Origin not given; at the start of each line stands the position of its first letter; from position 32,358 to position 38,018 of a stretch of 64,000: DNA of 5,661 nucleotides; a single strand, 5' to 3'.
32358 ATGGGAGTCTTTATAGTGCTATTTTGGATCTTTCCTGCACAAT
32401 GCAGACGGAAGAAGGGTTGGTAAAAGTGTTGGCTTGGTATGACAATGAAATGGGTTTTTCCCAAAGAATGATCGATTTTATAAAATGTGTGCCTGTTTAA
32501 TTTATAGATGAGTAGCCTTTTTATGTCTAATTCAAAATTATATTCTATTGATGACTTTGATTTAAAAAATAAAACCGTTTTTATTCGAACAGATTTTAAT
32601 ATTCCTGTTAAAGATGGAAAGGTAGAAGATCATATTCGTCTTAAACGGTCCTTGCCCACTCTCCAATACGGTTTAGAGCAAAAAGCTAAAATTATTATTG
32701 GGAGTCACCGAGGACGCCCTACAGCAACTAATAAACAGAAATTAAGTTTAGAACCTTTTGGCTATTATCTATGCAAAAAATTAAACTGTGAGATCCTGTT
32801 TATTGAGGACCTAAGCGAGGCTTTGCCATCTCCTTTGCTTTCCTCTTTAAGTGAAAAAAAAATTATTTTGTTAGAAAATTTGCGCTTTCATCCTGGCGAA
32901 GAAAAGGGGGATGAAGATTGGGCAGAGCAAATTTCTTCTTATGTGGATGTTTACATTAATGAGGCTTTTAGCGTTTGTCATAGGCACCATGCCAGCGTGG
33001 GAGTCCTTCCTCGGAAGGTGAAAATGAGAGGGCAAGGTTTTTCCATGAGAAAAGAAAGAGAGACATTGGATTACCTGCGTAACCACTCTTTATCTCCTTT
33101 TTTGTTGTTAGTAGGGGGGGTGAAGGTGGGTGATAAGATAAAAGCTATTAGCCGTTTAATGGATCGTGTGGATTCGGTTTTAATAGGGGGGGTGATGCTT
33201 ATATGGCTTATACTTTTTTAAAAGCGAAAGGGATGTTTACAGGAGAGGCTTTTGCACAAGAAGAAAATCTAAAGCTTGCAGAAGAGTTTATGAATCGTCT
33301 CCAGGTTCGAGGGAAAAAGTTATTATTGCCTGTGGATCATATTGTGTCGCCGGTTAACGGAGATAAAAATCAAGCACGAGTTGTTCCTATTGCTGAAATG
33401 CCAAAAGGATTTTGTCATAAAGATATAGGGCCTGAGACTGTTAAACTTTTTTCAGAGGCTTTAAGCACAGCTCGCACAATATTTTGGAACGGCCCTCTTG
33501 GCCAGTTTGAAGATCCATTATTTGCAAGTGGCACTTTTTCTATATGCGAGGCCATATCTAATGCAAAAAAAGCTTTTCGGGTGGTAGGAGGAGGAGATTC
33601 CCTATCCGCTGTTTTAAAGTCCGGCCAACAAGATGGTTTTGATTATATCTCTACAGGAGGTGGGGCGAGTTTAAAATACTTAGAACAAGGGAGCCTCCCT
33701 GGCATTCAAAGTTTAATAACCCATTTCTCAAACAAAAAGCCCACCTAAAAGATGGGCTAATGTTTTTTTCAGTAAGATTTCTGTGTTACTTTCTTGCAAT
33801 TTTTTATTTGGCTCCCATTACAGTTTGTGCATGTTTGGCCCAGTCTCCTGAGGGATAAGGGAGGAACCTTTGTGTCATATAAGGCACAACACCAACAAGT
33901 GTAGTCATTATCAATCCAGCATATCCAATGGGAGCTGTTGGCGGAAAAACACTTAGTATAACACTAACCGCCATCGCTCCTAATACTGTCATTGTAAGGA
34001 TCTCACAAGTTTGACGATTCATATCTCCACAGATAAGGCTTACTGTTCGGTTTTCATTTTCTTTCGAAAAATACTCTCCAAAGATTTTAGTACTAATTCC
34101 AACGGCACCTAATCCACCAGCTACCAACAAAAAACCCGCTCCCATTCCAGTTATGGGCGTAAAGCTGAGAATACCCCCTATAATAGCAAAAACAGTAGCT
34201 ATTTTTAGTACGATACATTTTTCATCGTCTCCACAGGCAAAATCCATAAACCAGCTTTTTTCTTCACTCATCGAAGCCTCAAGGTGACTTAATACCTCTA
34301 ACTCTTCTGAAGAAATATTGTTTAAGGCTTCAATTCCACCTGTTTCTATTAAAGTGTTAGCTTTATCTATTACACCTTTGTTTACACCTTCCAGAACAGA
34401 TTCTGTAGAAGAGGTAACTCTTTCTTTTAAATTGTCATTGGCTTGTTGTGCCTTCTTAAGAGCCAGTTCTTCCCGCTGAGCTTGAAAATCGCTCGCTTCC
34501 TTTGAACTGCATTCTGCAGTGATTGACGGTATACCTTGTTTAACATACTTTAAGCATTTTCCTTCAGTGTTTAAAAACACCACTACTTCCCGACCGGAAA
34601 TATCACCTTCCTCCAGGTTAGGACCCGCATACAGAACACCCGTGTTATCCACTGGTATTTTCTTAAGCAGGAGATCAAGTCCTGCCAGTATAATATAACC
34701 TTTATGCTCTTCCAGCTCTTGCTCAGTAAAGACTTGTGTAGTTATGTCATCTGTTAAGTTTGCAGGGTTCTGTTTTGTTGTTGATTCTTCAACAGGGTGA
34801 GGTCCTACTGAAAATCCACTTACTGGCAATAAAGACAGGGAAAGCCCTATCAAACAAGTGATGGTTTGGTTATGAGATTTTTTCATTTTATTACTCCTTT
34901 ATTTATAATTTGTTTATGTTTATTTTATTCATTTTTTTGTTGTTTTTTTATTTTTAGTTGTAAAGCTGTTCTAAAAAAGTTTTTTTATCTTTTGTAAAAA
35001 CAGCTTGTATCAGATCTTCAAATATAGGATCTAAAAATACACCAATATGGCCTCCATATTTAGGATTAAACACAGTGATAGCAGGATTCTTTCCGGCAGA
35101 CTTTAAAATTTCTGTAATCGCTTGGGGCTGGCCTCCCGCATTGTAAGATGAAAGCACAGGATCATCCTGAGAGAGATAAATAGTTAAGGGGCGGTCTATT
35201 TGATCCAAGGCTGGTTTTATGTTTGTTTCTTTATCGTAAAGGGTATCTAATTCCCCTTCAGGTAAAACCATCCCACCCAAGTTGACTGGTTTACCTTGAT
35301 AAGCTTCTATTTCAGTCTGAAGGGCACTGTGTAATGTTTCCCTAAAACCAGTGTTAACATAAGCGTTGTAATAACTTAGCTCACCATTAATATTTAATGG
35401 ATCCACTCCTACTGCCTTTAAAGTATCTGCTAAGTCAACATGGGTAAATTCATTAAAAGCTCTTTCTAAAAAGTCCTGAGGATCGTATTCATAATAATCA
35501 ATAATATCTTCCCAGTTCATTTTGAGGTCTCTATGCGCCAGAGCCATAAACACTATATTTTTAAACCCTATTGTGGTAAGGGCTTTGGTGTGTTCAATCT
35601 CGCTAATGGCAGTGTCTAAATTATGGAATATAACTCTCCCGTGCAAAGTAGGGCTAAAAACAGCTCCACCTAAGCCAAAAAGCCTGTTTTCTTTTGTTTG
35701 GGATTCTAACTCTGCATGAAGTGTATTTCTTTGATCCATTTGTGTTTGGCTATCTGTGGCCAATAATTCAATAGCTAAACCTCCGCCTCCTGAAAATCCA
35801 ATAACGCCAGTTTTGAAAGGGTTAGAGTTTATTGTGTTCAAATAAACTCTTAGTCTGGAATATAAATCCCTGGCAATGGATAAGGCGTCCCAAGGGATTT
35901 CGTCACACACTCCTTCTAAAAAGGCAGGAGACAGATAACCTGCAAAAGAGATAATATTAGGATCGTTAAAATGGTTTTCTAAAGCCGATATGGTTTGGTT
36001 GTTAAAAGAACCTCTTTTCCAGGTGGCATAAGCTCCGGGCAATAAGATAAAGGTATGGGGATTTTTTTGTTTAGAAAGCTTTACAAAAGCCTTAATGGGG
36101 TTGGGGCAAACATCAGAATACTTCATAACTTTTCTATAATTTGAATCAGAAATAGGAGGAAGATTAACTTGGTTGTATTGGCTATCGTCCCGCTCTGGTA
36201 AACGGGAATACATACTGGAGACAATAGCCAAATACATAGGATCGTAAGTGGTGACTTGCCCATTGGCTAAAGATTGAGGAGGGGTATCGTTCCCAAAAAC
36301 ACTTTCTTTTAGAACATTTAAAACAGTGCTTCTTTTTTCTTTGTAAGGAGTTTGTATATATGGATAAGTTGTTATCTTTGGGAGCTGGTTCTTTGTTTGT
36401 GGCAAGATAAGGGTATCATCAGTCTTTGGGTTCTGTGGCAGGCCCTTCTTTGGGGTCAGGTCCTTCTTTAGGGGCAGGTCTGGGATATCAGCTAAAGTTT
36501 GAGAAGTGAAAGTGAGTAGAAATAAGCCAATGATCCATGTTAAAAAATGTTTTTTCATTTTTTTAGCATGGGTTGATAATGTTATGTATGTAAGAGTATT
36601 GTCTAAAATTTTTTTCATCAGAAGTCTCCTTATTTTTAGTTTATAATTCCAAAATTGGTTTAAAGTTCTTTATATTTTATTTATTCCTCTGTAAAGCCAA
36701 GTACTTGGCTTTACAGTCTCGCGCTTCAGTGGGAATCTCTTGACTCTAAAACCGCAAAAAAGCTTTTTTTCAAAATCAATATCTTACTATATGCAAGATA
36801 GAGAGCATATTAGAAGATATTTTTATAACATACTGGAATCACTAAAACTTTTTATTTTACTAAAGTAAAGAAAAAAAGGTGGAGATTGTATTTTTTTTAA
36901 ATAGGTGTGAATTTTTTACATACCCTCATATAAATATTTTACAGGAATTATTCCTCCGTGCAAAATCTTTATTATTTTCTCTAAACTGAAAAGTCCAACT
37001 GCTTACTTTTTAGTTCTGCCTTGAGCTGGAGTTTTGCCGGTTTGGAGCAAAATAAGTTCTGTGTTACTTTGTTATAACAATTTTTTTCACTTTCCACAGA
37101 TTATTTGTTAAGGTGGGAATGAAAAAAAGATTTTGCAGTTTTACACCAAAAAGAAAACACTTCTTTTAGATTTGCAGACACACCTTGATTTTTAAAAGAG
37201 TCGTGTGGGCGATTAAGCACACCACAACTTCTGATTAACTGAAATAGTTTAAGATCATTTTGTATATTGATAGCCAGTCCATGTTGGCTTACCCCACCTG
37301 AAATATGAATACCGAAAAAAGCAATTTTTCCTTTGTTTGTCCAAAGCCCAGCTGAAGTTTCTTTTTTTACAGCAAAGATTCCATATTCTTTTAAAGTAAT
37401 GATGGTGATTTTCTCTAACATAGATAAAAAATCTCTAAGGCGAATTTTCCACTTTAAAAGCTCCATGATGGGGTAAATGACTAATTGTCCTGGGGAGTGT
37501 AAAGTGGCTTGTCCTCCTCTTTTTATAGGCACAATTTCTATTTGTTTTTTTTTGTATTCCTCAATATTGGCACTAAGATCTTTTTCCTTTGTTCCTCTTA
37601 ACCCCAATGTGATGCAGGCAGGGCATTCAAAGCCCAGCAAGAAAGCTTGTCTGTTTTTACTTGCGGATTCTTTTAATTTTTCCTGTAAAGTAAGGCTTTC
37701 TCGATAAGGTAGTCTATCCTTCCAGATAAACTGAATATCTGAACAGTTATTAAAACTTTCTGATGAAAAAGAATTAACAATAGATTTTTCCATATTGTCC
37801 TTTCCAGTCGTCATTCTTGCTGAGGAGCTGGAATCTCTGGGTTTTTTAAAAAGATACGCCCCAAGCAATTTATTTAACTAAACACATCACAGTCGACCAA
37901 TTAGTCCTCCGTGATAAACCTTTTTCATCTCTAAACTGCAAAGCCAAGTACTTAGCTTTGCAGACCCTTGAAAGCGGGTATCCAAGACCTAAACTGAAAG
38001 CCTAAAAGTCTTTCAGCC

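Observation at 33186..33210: pgk split by an 8-nt near-tandem duplication that leaves a ready-made SD plus ATG for the C-terminal half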

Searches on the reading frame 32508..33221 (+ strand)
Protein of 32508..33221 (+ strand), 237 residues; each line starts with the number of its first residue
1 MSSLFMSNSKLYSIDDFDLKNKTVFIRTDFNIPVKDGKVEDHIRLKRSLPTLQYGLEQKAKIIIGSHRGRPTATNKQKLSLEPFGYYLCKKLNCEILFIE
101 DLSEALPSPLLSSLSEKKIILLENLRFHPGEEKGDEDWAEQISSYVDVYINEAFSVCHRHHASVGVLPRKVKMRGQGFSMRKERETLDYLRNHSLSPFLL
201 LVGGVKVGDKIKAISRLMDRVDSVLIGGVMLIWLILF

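Call 40: search_protein_families(library=pfam, proteins=[window:32508-33221:+], max_evalue=0.001)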
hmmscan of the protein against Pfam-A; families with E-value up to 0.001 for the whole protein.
window:32508-33221:+ (237 aa): 1 family
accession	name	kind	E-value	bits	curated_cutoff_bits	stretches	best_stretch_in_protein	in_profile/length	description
PF00162.24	PGK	-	6.1e-65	220.1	27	1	14-232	1-218/379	Phosphoglycerate kinase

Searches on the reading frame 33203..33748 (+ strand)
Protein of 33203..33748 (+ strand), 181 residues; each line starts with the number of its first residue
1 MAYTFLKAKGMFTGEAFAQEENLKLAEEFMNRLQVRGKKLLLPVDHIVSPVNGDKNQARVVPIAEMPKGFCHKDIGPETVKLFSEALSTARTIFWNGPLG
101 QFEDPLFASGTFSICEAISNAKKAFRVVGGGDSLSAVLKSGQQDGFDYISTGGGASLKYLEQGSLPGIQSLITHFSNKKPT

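Call 13: find_encoding_contigs(protein=window:33203-33748:+, flank=3000, max_places=10)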
Protein window:33203-33748:+ (181 aa): no gene with exactly this product is on record in the collection.

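Call 23: find_encoding_contigs(protein=P0122, flank=6000, max_places=6)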
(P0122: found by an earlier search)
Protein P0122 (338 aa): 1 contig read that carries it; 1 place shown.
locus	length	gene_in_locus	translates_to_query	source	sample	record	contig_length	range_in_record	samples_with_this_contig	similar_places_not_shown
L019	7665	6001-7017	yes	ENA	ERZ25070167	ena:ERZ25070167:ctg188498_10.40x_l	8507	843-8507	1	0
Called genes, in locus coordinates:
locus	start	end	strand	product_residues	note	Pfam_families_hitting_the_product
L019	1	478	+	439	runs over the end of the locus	?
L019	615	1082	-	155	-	-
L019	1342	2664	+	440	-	PF00375:SDF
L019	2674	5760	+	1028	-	-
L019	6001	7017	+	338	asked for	PF00044:Gp_dh_N, PF02800:Gp_dh_C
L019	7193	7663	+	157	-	?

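Call 40: search_protein_families(library=pfam, proteins=[window:33203-33748:+], max_evalue=0.001)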
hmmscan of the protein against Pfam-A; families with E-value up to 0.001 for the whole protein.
window:33203-33748:+ (181 aa): 1 family
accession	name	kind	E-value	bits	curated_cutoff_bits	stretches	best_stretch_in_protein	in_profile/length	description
PF00162.24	PGK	-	1.1e-48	166.6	27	1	1-161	216-377/379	Phosphoglycerate kinase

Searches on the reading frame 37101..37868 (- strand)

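Call 18: search_protein_families(library=pfam, proteins=[window:37101-37868:-], max_evalue=0.0001)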
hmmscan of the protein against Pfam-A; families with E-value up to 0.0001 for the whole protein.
window:37101-37868:- (255 aa): 1 family
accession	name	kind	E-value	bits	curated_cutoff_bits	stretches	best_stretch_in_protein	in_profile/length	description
PF21948.1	LplA-B_cat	-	9.7e-29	101.2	27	1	54-213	1-157/200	Lipoyl protein ligase A/B catalytic domain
